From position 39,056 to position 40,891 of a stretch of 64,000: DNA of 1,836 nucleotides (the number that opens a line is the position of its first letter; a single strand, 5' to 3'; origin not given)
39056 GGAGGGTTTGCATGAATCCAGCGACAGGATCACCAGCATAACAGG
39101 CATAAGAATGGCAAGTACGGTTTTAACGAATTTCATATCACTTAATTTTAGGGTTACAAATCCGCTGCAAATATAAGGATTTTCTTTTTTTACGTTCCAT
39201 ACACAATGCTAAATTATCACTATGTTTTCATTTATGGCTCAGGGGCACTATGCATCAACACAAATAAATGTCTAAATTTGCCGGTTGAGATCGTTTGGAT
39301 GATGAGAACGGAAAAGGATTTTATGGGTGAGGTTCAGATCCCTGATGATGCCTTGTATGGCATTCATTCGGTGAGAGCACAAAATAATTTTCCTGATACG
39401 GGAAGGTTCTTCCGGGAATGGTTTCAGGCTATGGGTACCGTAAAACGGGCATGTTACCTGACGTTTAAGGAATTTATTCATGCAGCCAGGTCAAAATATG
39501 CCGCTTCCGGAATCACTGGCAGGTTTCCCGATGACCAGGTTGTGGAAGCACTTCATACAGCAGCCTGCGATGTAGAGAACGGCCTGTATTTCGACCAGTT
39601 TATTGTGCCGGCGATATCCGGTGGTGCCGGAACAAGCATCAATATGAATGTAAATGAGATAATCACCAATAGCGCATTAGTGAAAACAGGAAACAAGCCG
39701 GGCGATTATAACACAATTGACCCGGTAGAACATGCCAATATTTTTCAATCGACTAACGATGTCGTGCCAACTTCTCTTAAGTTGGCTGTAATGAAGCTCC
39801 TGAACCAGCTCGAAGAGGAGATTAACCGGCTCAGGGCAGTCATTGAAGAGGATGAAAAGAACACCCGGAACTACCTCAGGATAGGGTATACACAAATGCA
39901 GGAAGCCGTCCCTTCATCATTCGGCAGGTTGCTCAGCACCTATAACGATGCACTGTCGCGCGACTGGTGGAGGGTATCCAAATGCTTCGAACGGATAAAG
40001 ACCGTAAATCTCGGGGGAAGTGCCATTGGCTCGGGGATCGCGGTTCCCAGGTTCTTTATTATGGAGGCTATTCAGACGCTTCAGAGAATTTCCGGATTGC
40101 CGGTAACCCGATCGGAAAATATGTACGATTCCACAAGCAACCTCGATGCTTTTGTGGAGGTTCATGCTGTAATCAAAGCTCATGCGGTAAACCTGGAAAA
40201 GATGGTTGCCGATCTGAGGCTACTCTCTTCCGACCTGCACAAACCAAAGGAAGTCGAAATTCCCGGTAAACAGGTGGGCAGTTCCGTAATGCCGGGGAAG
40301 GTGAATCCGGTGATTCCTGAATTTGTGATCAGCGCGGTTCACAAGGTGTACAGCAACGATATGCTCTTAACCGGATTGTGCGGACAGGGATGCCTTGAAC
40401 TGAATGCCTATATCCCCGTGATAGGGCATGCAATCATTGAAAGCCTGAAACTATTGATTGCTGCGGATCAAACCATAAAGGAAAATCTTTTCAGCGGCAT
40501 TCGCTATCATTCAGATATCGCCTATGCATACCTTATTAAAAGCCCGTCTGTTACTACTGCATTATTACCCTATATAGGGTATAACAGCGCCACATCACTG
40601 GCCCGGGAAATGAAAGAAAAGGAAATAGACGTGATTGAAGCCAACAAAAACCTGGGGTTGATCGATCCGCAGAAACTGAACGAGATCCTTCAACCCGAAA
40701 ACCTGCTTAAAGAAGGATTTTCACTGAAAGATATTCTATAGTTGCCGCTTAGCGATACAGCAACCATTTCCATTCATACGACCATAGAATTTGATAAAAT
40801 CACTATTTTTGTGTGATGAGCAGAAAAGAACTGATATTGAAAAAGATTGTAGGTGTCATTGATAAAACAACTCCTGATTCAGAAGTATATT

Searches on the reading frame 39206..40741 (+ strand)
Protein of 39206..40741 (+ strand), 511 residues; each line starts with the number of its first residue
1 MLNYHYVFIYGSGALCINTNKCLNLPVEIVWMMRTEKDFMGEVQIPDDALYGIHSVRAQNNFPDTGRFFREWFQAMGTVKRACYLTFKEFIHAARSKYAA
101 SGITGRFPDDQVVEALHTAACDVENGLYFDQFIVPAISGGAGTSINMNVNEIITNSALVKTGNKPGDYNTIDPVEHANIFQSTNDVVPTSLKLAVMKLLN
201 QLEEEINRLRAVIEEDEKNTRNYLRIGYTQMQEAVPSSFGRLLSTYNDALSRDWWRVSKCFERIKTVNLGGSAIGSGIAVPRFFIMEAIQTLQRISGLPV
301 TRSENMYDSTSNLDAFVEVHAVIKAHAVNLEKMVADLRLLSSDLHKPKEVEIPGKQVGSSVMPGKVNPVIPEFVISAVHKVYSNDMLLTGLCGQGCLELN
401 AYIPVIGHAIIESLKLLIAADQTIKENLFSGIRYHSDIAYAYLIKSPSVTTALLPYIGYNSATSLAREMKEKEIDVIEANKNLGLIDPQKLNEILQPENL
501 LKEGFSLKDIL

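Call 60: search_protein_families(library=pfam, proteins=[window:39206-40741:+], max_evalue=0.000001)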
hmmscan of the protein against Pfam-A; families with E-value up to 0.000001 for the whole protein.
window:39206-40741:+ (511 aa): 2 families
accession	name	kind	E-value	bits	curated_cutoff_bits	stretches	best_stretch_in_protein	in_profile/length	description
PF00206.25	Lyase_1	-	7.4e-56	190.3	27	1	41-381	1-310/312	Lyase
PF10415.14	FumaraseC_C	-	3.8e-12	46.9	32.5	1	451-501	3-53/54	Fumarase C C-terminus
